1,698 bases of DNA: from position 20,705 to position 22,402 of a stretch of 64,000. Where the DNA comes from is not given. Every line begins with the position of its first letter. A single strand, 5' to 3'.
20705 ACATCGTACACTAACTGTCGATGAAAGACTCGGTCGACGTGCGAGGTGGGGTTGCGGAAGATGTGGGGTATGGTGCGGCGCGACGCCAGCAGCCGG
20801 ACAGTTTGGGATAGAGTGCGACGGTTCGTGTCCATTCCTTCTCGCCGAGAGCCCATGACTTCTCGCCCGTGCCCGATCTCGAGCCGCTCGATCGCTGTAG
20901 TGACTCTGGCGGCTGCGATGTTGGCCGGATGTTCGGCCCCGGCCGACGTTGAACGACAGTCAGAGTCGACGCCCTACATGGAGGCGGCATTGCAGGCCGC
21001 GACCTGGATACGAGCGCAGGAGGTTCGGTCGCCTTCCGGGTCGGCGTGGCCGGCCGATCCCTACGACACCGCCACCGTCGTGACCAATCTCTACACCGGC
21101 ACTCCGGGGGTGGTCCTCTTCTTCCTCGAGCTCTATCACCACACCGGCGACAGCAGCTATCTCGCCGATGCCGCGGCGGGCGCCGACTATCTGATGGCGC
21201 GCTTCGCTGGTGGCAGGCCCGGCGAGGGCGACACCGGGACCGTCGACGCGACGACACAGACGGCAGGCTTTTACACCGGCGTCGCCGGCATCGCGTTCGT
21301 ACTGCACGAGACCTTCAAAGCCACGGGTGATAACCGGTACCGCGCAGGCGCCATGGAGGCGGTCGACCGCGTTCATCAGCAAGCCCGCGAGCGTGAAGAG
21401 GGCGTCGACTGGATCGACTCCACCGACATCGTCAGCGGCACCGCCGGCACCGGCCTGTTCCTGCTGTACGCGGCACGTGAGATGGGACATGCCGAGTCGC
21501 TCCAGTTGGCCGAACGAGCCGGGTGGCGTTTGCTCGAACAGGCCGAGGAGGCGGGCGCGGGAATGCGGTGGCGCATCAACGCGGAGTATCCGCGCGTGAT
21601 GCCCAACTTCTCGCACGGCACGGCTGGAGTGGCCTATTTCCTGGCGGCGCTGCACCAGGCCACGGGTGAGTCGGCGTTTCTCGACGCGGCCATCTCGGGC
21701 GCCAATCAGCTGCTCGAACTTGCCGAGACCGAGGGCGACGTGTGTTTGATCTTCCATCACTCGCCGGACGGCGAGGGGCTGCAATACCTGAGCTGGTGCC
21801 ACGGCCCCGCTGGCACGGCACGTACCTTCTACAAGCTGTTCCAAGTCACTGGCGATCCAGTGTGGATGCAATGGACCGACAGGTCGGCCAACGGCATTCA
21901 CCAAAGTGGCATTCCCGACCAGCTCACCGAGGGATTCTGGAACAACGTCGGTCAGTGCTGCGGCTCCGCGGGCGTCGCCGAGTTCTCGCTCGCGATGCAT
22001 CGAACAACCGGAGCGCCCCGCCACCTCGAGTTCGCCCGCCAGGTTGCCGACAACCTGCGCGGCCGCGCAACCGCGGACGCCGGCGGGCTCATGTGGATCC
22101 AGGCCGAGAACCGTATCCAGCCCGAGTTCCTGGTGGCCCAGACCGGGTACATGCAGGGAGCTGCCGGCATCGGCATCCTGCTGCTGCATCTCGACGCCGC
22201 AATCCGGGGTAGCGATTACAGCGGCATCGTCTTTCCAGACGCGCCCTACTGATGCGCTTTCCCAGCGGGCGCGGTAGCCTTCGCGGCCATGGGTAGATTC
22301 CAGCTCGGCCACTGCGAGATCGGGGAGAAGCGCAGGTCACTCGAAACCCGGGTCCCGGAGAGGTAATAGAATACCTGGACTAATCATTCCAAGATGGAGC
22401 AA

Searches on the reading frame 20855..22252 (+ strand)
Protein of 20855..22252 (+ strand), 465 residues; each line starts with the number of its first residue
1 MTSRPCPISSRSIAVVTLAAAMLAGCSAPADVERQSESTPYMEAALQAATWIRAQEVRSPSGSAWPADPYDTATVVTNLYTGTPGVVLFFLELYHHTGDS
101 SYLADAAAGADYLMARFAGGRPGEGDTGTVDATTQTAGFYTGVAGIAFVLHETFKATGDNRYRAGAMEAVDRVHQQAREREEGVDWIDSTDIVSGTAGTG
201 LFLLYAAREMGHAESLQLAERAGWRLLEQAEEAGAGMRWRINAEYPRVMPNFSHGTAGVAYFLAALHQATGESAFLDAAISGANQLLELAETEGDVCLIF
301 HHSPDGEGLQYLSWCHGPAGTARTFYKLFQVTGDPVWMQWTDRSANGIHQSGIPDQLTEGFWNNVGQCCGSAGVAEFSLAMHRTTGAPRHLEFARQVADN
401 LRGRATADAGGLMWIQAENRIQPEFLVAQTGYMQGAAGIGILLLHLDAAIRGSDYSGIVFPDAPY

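Call 3: search_protein_families(library=pfam, proteins=[window:20855-22252:+], max_evalue=0.01)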
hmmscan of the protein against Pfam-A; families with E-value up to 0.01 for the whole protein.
window:20855-22252:+ (465 aa): 4 families
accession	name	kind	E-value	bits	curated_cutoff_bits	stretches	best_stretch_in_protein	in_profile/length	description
PF05147.19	LANC_like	-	4.5e-40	137.8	23.2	1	78-447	6-338/350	Lanthionine synthetase C-like protein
PF07944.18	Beta-AFase-like_GH127_cat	-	1.4e-07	31.3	24.9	0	70-164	164-249/376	Beta-L-arabinofuranosidase, GH127 catalytic domain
PF03663.20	Glyco_hydro_76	-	7.8e-07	29.4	25.9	0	231-355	131-258/366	Glycosyl hydrolase family 76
PF09492.16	Pec_lyase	-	0.0036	17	22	0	149-172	47-70/292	Pectic acid lyase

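Call 4: search_protein_families(library=ncbifam, proteins=[window:20855-22252:+], max_evalue=0.01)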
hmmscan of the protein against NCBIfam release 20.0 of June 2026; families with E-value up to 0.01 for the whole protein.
window:20855-22252:+ (465 aa): 3 families
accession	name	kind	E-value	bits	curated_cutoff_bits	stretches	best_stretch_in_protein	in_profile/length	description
NF038150.1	lanthi_synth_IV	equivalog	7e-47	160.3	650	2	134-446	553-843/851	class IV lanthionine synthetase LanL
TIGR03897.1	lanti_2_LanM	subfamily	2e-41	141.7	304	1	70-447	586-930/932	type 2 lanthipeptide synthetase LanM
NF038151.1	lanthi_synth_III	equivalog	6.7e-30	104.2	575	3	168-281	588-690/833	class III lanthionine synthetase LanKC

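Call 5: find_homologous_proteins(query=window:20855-22252:+, max_evalue=1e-10)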
Query window:20855-22252:+ (465 aa): 3583 proteins with E <= 1e-10 among 8000 candidates; the best 120 are listed.
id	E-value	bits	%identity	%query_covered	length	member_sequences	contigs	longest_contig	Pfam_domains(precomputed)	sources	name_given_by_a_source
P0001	2.4e-286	968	100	91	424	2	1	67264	PF07944.19,PF03663.21,PF05147.20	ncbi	-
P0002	2.7e-231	786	76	99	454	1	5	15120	PF07944.19,PF05147.20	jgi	-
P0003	2.6e-223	760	75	98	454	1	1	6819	PF07944.19,PF03663.21,PF05147.20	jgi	-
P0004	7.9e-213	725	71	98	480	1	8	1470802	PF07944.19,PF03663.21,PF05147.20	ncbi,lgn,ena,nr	ncbi:MAG: lantibiotic modifying-like protein [Acidobacteria bacterium]|nr:lantibiotic modifying-like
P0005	3.1e-202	691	71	89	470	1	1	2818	PF07944.19,PF05147.20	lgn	-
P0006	8.6e-193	659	65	95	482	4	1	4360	PF07944.19,PF05147.20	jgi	-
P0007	9.8e-193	659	67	94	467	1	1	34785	PF07944.19,PF05147.20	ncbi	-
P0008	3.1e-191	654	64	98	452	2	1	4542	PF07944.19,PF05147.20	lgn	-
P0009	9.4e-189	646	63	98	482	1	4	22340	PF07470.20,PF07944.19,PF03663.21,PF05147.20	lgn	-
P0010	6.8e-187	640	64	92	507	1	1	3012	PF07944.19,PF05147.20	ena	-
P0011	2.7e-185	635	63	95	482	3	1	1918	PF05147.20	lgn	-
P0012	3.0e-185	635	62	94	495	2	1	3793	PF07944.19,PF05147.20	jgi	jgi:rhamnogalacturonyl hydrolase YesR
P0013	6.7e-183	627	67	88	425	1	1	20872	PF07944.19,PF05147.20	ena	-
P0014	1.5e-182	626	62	94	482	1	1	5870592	PF05147.20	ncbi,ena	-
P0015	6.5e-181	620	60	98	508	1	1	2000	PF07944.19,PF03663.21,PF05147.20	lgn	-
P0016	2.0e-180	619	61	96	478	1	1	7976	PF07470.20,PF07944.19,PF03663.21,PF05147.20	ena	-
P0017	1.3e-174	600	61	97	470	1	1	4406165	PF07944.19,PF05147.20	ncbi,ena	-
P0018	1.3e-169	583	67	84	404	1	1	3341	PF07944.19,PF05147.20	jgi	jgi:lantibiotic modifying enzyme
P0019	5.6e-156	538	55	98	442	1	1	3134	PF07470.20,PF07944.19,PF03663.21,PF06662.20,PF05147.20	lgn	-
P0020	1.5e-154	533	55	98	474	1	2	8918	PF07944.19,PF05147.20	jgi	-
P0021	4.6e-154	532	53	100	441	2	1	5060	PF07470.20,PF07944.19,PF05147.20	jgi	jgi:lantibiotic modifying enzyme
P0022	7.4e-154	531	54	100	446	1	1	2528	PF07944.19,PF03663.21,PF05147.20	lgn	-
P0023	1.3e-153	530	57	92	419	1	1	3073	PF07944.19,PF03663.21,PF05147.20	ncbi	ncbi:MAG: lanthionine synthetase LanC family protein, partial [Pyrinomonadaceae bacterium]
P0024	5.3e-153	528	57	92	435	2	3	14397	PF07944.19,PF03663.21,PF05147.20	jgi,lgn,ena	-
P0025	2.2e-152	526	53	97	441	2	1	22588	PF07944.19,PF03663.21,PF05147.20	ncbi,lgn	-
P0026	8.1e-152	524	53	97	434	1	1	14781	PF07944.19,PF05147.20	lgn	-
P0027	1.1e-151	524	53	98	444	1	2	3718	PF07470.20,PF07944.19,PF05147.20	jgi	jgi:lantibiotic modifying enzyme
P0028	1.8e-151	523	52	99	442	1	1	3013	PF09492.17,PF07470.20,PF07944.19,PF06662.20,PF05147.20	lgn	-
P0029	2.3e-151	523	54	97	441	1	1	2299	PF07944.19,PF03663.21,PF05147.20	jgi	-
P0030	5.5e-151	522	52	98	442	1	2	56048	PF09492.17,PF07470.20,PF07944.19,PF03663.21,PF06662.20,PF05147.20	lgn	-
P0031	5.8e-151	522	56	91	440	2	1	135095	PF07470.20,PF07944.19,PF03663.21,PF05147.20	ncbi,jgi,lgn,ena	-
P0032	1.4e-150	520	54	92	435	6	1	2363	PF07470.20,PF07944.19,PF05147.20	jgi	-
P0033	1.7e-150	520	56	91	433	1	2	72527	PF07470.20,PF07944.19,PF03663.21,PF06662.20,PF05147.20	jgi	-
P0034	1.7e-150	520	56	91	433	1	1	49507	PF07470.20,PF07944.19,PF03663.21,PF06662.20,PF05147.20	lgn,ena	-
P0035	1.9e-150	520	55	91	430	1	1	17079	PF09492.17,PF07470.20,PF07944.19,PF03663.21,PF06662.20,PF05147.20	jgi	jgi:lantibiotic modifying enzyme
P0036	2.0e-150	520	56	91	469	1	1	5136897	PF07944.19,PF05147.20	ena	-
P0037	3.2e-150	519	52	97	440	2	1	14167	PF07470.20,PF07944.19,PF03663.21,PF05147.20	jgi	jgi:lantibiotic modifying enzyme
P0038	3.9e-150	519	52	98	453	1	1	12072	PF09492.17,PF07470.20,PF07944.19,PF06662.20,PF05147.20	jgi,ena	-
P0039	4.0e-150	519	55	91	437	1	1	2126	PF07944.19,PF05147.20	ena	-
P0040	4.2e-150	519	55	95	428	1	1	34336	PF07470.20,PF07944.19,PF03663.21,PF05147.20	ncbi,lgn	-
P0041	7.5e-150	518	53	98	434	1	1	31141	PF07944.19,PF05147.20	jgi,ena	-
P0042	7.9e-150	518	52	98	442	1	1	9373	PF07470.20,PF07944.19,PF06662.20,PF05147.20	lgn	-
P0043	7.9e-150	518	52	97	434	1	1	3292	PF07470.20,PF07944.19,PF06662.20,PF05147.20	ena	-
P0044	9.3e-150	518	54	91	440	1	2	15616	PF07470.20,PF07944.19,PF03663.21,PF05147.20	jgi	jgi:lantibiotic modifying enzyme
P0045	1.0e-149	517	54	91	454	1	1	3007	PF09492.17,PF07470.20,PF07944.19,PF03663.21,PF05147.20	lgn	-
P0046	1.2e-149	517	51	99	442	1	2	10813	PF07470.20,PF07944.19,PF06662.20,PF05147.20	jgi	-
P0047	1.3e-149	517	54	92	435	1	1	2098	PF01532.27,PF07470.20,PF07944.19,PF05147.20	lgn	-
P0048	1.4e-149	517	54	92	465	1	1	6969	PF07470.20,PF07944.19,PF05147.20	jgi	jgi:lantibiotic modifying enzyme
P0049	1.8e-149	517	53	95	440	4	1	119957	PF07470.20,PF07944.19,PF03663.21,PF05147.20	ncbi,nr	ncbi:MAG TPA: lanthionine synthetase LanC family protein [Blastocatellia bacterium]|nr:lanthionine s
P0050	2.1e-149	516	55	91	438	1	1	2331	PF07470.20,PF07944.19,PF06662.20,PF05147.20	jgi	jgi:lantibiotic modifying enzyme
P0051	3.3e-149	516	56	91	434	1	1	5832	PF07944.19,PF06662.20,PF05147.20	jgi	jgi:lantibiotic modifying enzyme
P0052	3.7e-149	516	53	95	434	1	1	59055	PF07944.19,PF03663.21,PF05147.20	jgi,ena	-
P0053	4.4e-149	515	52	96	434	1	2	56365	PF09492.17,PF07470.20,PF07944.19,PF03663.21,PF05147.20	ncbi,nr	ncbi:MAG: lantibiotic modifying-like protein [Blastocatellia bacterium]|nr:lantibiotic modifying-lik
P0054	4.9e-149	515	53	96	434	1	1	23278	PF07944.19,PF06662.20,PF05147.20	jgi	jgi:lantibiotic modifying enzyme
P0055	5.4e-149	515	54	92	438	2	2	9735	PF07470.20,PF07944.19,PF05147.20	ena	-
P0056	5.5e-149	515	54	92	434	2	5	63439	PF07470.20,PF07944.19,PF05147.20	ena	-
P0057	9.1e-149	514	57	94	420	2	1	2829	PF07470.20,PF07944.19,PF05147.20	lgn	-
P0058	1.2e-148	514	50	98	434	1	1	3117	PF07944.19,PF06662.20,PF05147.20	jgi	jgi:lantibiotic modifying enzyme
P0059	1.7e-148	513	52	97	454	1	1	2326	PF07470.20,PF07944.19,PF05147.20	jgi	jgi:lantibiotic modifying enzyme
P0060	1.9e-148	513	51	97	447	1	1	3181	PF07944.19,PF05147.20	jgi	jgi:lantibiotic modifying enzyme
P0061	2.0e-148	513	53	92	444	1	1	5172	PF09492.17,PF07944.19,PF03663.21,PF05147.20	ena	-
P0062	2.2e-148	513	55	93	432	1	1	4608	PF07944.19,PF05147.20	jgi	jgi:lantibiotic modifying enzyme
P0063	2.4e-148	513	53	91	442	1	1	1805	PF09492.17,PF07470.20,PF07944.19,PF05147.20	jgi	jgi:lantibiotic modifying enzyme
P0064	2.8e-148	513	54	92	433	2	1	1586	PF07944.19,PF05147.20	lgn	-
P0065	2.9e-148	513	52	92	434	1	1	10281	PF07944.19,PF06662.20,PF05147.20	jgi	jgi:lantibiotic modifying enzyme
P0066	3.2e-148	513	53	92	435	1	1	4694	PF07944.19,PF05147.20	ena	-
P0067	3.2e-148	512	55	91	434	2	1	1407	PF07944.19,PF03663.21,PF06662.20,PF05147.20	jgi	jgi:lantibiotic modifying enzyme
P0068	3.2e-148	512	52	98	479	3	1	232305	PF07470.20,PF07944.19,PF03663.21,PF05147.20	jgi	jgi:lantibiotic modifying enzyme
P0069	3.5e-148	512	54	92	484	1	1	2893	PF07944.19,PF05147.20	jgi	jgi:lantibiotic modifying enzyme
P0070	3.7e-148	512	51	98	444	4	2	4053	PF09492.17,PF07470.20,PF07944.19,PF03663.21,PF05147.20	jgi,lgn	-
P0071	4.0e-148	512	54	92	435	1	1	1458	PF07470.20,PF07944.19,PF05147.20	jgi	jgi:lantibiotic modifying enzyme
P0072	4.4e-148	512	55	92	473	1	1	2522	PF07470.20,PF07944.19,PF05147.20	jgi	jgi:lantibiotic modifying enzyme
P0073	4.9e-148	512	52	99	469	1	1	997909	PF07944.19,PF05147.20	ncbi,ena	-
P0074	5.6e-148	512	54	91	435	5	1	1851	PF07470.20,PF07944.19,PF03663.21,PF06662.20,PF05147.20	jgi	jgi:lantibiotic modifying enzyme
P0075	5.8e-148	512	52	98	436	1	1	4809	PF07470.20,PF07944.19,PF05147.20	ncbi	ncbi:MAG: lanthionine synthetase LanC family protein [Blastocatellia bacterium]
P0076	5.8e-148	512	54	92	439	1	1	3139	PF07470.20,PF07944.19,PF03663.21,PF06662.20,PF05147.20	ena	-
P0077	6.4e-148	511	51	97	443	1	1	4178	PF09492.17,PF07944.19,PF03663.21,PF05147.20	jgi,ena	-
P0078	6.5e-148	511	54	92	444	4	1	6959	PF07470.20,PF07944.19,PF03663.21,PF05147.20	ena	-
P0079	7.8e-148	511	53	97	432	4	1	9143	PF07470.20,PF07944.19,PF03663.21,PF06662.20,PF05147.20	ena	-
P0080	1.1e-147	511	56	92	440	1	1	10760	PF07944.19,PF05147.20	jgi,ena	jgi:lantibiotic modifying enzyme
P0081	1.8e-147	510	53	92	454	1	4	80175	PF09492.17,PF07944.19,PF03663.21,PF05147.20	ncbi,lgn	-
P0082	2.2e-147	510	52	98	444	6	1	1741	PF09492.17,PF07944.19,PF03663.21,PF05147.20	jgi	jgi:lantibiotic modifying enzyme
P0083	3.2e-147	509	50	98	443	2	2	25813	PF07944.19,PF05147.20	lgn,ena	-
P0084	3.9e-147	509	51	98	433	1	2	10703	PF07944.19,PF03663.21,PF05147.20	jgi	jgi:lantibiotic modifying enzyme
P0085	4.1e-147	509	53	92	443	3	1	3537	PF09492.17,PF07470.20,PF07944.19,PF03663.21,PF06662.20,PF05147.20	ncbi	-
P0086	5.2e-147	508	53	99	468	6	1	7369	PF07944.19,PF05147.20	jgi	-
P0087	5.4e-147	508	51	97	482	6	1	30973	PF09492.17,PF07944.19,PF03663.21,PF05147.20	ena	-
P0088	5.5e-147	508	54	91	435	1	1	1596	PF07470.20,PF07944.19,PF05147.20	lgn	-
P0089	7.7e-147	508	54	91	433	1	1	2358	PF07470.20,PF07944.19,PF06662.20,PF05147.20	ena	-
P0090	8.1e-147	508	53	92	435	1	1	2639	PF07470.20,PF07944.19,PF03663.21,PF05147.20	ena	-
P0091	1.1e-146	507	53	92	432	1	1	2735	PF09492.17,PF07470.20,PF07944.19,PF06662.20,PF05147.20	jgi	jgi:lantibiotic modifying enzyme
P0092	1.2e-146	507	52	92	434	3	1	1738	PF07470.20,PF07944.19,PF05147.20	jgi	jgi:lantibiotic modifying enzyme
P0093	1.2e-146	507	54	92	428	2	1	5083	PF07470.20,PF07944.19,PF05147.20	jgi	-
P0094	1.3e-146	507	53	91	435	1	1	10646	PF07470.20,PF07944.19,PF05147.20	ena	-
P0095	1.3e-146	507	50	98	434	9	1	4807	PF07944.19,PF05147.20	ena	-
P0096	1.4e-146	507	52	93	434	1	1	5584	PF09492.17,PF07470.20,PF07944.19,PF03663.21,PF06662.20,PF05147.20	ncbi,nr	ncbi:MAG TPA: lanthionine synthetase LanC family protein [Blastocatellia bacterium]|nr:lanthionine s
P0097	1.5e-146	507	54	91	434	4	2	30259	PF07470.20,PF07944.19,PF03663.21,PF06662.20,PF05147.20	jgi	jgi:lantibiotic modifying enzyme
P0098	1.7e-146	507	52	98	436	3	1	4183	PF01532.27,PF07470.20,PF07944.19,PF03663.21,PF05147.20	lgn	-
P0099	1.8e-146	507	52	98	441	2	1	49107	PF07470.20,PF07944.19,PF06662.20,PF05147.20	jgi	jgi:lantibiotic modifying enzyme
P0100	1.9e-146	507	53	91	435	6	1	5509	PF07470.20,PF07944.19,PF05147.20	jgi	jgi:lantibiotic modifying enzyme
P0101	2.2e-146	506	50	97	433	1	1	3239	PF07944.19,PF05147.20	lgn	-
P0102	2.5e-146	506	51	97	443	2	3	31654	PF09492.17,PF07944.19,PF03663.21,PF05147.20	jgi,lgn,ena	-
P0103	3.0e-146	506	54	91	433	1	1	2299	PF07470.20,PF07944.19,PF06662.20,PF05147.20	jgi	-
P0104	3.1e-146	506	54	92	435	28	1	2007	PF07470.20,PF07944.19,PF05147.20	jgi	jgi:lantibiotic modifying enzyme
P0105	3.9e-146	506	53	91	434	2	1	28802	PF07470.20,PF07944.19,PF05147.20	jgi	jgi:lantibiotic modifying enzyme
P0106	3.9e-146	506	51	97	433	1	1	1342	PF07944.19,PF05147.20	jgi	jgi:lantibiotic modifying enzyme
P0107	4.2e-146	506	50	98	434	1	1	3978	PF07944.19,PF05147.20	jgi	jgi:lantibiotic modifying enzyme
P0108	4.4e-146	505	54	97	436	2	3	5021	PF07470.20,PF07944.19,PF03663.21,PF05147.20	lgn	-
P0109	4.7e-146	505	52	100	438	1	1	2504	PF07470.20,PF07944.19,PF05147.20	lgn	-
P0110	5.0e-146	505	54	91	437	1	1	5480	PF07944.19,PF05147.20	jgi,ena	-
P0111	5.3e-146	505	51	98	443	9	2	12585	PF09492.17,PF07944.19,PF03663.21,PF05147.20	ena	-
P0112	6.0e-146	505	52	98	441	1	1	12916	PF07470.20,PF07944.19,PF05147.20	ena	-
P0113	6.9e-146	505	52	98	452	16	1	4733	PF09492.17,PF07470.20,PF25840.1,PF07944.19,PF03663.21,PF06662.20,PF05147.20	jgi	-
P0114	8.2e-146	505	54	93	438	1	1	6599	PF07944.19,PF05147.20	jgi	jgi:lantibiotic modifying enzyme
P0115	8.2e-146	505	54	91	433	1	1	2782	PF07470.20,PF07944.19,PF06662.20,PF05147.20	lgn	-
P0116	8.8e-146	504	52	97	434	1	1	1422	PF07470.20,PF07944.19,PF05147.20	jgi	jgi:lantibiotic modifying enzyme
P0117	9.2e-146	504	53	91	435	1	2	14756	PF07470.20,PF07944.19,PF06662.20,PF05147.20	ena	-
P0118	9.8e-146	504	53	91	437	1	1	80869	PF07470.20,PF07944.19,PF06662.20,PF05147.20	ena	-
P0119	1.3e-145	504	54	91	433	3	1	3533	PF07470.20,PF07944.19,PF06662.20,PF05147.20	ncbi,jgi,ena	-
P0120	1.4e-145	504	52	96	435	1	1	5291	PF07470.20,PF07944.19,PF05147.20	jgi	-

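Call 8: find_encoding_contigs(protein=P0004, flank=8000, max_places=3)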
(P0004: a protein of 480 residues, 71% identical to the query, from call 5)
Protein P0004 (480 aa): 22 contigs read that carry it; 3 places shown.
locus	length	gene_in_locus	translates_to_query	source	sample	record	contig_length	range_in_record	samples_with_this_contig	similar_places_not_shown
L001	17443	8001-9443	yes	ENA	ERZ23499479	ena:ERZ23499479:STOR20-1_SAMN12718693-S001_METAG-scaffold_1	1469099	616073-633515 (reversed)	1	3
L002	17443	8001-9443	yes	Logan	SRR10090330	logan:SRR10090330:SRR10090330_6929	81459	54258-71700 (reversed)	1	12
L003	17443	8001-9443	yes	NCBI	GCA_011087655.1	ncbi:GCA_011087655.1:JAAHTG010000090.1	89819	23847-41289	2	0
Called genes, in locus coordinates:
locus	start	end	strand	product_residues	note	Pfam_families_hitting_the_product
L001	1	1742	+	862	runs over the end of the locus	PF12704:MacB_PCD, PF02687:FtsX, PF12704:MacB_PCD, PF02687:FtsX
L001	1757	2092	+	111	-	PF03551:PadR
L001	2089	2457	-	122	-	-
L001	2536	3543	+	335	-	PF03781:FGE-sulfatase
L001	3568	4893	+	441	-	PF01408:GFO_IDH_MocA, PF22725:GFO_IDH_MocA_C3 (weak)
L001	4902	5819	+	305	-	PF01261:AP_endonuc_2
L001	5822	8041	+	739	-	PF01804:Penicil_amidase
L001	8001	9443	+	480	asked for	PF03663:Glyco_hydro_76 (faint), PF05147:LANC_like, PF07944:Beta-AFase-like_GH127_cat (faint)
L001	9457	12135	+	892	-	PF02012:BNR (faint), PF15902:Sortilin-Vps10, PF15899:BNR_6 (faint), PF15902:Sortilin-Vps10 (weak)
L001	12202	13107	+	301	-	PF02628:COX15-CtaA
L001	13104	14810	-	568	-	-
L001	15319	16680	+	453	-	-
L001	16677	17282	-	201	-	-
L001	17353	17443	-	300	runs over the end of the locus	PF21342:SoxA-TsdA_cyt-c (faint), PF00034:Cytochrom_C, PF13442:Cytochrome_CBB3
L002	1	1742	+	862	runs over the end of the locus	PF12704:MacB_PCD, PF02687:FtsX, PF12704:MacB_PCD, PF02687:FtsX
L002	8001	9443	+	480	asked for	PF03663:Glyco_hydro_76 (faint), PF05147:LANC_like, PF07944:Beta-AFase-like_GH127_cat (faint)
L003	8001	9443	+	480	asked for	PF03663:Glyco_hydro_76 (faint), PF05147:LANC_like, PF07944:Beta-AFase-like_GH127_cat (faint)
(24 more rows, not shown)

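Call 9: find_encoding_contigs(protein=P0002, flank=8000, max_places=3)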
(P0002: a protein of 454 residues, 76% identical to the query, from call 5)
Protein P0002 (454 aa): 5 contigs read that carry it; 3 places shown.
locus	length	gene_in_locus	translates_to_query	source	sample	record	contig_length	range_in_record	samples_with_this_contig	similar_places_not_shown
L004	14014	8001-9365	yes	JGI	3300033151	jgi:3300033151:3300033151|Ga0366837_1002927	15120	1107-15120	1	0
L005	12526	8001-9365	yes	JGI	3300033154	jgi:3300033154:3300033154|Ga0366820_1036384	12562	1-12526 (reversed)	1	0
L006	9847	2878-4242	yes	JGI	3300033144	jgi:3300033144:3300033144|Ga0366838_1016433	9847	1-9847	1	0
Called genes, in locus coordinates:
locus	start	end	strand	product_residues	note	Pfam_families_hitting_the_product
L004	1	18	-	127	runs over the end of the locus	-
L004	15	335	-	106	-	PF03551:PadR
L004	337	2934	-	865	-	PF12704:MacB_PCD, PF02687:FtsX, PF12704:MacB_PCD, PF02687:FtsX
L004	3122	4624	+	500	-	PF00884:Sulfatase, PF16347:SGSH_C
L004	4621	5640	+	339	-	PF03781:FGE-sulfatase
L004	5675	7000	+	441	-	PF01408:GFO_IDH_MocA, PF22725:GFO_IDH_MocA_C3 (faint)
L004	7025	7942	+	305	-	PF01261:AP_endonuc_2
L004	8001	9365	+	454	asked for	PF07944:Beta-AFase-like_GH127_cat (faint), PF05147:LANC_like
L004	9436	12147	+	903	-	PF00069:Pkinase, PF01636:APH (faint), PF07714:PK_Tyr_Ser-Thr, PF03109:ABC1 (weak), PF00930:DPPIV_N (faint), PF26549:Tricorn_N (faint), PF07676:PD40 (faint), PF26550:Tricorn_2nd, +1 more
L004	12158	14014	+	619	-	?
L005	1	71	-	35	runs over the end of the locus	?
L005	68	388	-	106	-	PF03551:PadR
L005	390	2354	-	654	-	PF02687:FtsX, PF12704:MacB_PCD, PF02687:FtsX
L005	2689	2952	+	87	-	-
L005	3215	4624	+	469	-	PF00884:Sulfatase, PF16347:SGSH_C (weak)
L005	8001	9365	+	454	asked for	PF07944:Beta-AFase-like_GH127_cat (faint), PF05147:LANC_like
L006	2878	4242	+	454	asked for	PF07944:Beta-AFase-like_GH127_cat (faint), PF05147:LANC_like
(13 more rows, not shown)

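Call 10: find_encoding_contigs(protein=P0007, flank=8000, max_places=2)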
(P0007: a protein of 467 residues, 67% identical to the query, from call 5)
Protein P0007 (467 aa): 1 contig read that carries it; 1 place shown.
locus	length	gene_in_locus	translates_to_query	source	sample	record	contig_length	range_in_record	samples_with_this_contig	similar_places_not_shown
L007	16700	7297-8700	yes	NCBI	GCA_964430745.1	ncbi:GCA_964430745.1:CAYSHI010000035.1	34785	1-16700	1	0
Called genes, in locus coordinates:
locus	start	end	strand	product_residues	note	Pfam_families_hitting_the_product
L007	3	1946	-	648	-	?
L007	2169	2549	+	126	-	-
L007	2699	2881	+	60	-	-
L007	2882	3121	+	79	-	-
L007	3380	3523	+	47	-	-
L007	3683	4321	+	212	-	PF02798:GST_N, PF13409:GST_N_2, PF13417:GST_N_3, PF00462:Glutaredoxin (faint), PF00043:GST_C (weak)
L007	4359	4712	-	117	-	PF07883:Cupin_2 (weak)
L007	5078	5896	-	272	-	PF03618:Kinase-PPPase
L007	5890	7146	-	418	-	PF13439:Glyco_transf_4, PF13579:Glyco_trans_4_4, PF20706:GT4-conflict, PF00534:Glycos_transf_1, PF13692:Glyco_trans_1_4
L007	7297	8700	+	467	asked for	PF07944:Beta-AFase-like_GH127_cat (faint), PF05147:LANC_like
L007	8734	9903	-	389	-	-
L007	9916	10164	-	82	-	-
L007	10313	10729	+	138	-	-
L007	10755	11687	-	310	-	PF12802:MarR_2 (faint)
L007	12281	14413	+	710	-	-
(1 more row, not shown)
